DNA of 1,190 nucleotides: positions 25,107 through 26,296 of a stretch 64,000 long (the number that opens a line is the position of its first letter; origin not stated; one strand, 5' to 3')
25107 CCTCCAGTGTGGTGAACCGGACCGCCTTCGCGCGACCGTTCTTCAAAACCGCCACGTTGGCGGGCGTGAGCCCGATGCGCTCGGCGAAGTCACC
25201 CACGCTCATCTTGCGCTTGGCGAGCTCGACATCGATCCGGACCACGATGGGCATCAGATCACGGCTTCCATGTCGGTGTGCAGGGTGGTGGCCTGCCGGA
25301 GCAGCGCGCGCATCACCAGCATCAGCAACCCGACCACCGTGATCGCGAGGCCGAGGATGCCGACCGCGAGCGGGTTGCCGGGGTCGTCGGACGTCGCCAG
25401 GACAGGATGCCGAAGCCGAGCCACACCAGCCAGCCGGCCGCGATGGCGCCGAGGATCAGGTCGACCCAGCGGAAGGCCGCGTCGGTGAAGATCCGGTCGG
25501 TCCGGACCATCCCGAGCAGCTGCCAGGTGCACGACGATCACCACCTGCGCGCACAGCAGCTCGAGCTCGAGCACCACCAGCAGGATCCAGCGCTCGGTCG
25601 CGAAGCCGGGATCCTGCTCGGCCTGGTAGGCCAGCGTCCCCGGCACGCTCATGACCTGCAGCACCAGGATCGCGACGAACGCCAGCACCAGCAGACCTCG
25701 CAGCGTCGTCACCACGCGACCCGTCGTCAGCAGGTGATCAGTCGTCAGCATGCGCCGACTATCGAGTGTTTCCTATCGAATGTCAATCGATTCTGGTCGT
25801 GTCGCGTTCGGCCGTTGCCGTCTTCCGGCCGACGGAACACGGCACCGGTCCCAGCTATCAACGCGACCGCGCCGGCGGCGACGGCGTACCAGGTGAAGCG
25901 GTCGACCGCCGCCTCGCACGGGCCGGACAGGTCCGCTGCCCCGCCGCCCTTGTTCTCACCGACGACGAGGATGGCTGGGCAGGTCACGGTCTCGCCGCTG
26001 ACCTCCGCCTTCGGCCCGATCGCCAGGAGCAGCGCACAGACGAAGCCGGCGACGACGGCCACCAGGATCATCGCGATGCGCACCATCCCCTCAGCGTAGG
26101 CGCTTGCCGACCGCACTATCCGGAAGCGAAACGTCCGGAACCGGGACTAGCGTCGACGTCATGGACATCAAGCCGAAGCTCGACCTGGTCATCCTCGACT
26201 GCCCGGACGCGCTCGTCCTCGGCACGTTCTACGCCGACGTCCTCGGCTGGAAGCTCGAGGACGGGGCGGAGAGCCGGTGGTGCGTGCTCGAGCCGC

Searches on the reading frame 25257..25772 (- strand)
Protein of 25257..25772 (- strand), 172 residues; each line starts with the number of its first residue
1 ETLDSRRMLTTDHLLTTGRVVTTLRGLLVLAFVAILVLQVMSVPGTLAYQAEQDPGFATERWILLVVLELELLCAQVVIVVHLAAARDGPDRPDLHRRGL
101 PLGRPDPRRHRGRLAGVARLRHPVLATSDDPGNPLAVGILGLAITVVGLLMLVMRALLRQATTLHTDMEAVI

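Call 54: search_protein_families(library=pfam, proteins=[window:25257-25772:-], max_evalue=0.001)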
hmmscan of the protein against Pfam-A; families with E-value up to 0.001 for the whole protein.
window:25257-25772:- (172 aa): 1 family
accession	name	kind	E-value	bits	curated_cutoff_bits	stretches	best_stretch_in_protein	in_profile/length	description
PF11188.13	DUF2975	-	6.6e-11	42.7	27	1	126-172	84-130/130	Protein of unknown function (DUF2975)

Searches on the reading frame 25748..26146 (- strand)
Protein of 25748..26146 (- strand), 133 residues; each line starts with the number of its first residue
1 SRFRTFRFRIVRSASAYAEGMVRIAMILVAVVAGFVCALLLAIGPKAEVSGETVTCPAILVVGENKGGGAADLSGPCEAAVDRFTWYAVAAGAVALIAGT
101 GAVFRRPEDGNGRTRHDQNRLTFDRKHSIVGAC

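Call 54: search_protein_families(library=pfam, proteins=[window:25748-26146:-], max_evalue=0.001)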
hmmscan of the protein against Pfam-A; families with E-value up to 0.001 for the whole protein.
window:25748-26146:- (133 aa): 1 family
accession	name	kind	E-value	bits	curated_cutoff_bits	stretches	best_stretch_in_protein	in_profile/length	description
PF09534.15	Trp_oprn_chp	-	0.00054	20.3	29.6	1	16-120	60-154/180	Tryptophan-associated transmembrane protein (Trp_oprn_chp)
